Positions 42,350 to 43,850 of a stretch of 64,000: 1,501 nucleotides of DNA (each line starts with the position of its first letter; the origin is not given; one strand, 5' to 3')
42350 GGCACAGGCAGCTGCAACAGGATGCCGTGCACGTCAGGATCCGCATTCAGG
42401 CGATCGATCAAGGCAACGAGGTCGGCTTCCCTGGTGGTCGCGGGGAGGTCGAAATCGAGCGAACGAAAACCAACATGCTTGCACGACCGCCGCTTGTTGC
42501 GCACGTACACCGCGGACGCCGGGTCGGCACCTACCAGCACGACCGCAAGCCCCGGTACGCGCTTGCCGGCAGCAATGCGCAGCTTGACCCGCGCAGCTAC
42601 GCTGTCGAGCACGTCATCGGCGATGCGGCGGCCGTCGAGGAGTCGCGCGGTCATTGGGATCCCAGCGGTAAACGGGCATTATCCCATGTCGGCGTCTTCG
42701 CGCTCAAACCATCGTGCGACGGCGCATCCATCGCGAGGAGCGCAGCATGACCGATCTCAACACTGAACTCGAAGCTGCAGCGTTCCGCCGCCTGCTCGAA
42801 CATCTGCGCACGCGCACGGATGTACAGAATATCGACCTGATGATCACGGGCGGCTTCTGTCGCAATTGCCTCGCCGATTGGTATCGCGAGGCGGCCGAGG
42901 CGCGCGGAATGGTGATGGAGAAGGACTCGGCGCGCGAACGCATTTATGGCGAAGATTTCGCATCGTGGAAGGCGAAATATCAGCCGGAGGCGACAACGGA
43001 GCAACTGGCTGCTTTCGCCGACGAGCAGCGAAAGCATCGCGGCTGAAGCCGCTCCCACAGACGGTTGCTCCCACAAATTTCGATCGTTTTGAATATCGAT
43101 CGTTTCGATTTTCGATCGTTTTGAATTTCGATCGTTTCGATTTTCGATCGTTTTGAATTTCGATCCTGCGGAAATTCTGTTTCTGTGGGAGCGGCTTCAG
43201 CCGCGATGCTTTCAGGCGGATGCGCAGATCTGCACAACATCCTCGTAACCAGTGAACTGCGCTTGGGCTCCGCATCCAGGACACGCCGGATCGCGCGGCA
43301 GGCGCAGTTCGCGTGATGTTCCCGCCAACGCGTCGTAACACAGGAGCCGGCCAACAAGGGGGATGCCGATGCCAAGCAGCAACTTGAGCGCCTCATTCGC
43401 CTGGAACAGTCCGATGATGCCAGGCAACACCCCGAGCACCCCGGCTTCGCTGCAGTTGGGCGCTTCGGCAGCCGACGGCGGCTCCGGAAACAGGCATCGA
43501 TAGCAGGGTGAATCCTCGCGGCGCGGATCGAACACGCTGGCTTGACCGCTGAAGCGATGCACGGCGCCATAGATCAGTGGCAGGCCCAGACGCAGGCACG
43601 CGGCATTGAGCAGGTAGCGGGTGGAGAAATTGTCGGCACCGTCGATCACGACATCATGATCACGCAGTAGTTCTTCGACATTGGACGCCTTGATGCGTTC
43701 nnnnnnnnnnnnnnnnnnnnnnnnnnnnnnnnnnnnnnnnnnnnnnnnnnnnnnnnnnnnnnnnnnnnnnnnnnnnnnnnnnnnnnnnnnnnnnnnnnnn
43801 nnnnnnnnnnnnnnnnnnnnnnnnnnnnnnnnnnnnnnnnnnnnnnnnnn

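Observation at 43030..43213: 184-bp element: 31-bp perfect terminal inverted repeats enclosing six exactly phased TCGATC(G) repeats, filling the whole gap between two convergent genes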

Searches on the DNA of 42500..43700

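Call 27: search_rna_families(source=window, start=42500, end=43700, threshold=evalue, max_evalue=1)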
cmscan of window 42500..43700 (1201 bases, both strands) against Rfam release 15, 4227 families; matches with E-value up to 1: 1.
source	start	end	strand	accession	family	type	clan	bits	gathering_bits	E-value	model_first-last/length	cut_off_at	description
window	42983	43059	-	RF00653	mir-22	Gene; miRNA;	-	18.1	48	0.4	1-84/84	no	mir-22 microRNA precursor family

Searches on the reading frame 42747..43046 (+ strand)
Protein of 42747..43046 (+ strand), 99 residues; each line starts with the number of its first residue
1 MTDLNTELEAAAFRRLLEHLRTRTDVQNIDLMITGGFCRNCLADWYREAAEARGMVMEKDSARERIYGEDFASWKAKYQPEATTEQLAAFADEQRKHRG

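Call 45: search_protein_families(library=pfam, proteins=[window:42747-43046:+])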
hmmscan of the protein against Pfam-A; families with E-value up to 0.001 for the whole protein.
window:42747-43046:+ (99 aa): 1 family
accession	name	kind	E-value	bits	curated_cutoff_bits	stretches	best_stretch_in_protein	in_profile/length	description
PF06844.16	DUF1244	-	4e-33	113.8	27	1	26-91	1-66/67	Protein of unknown function (DUF1244)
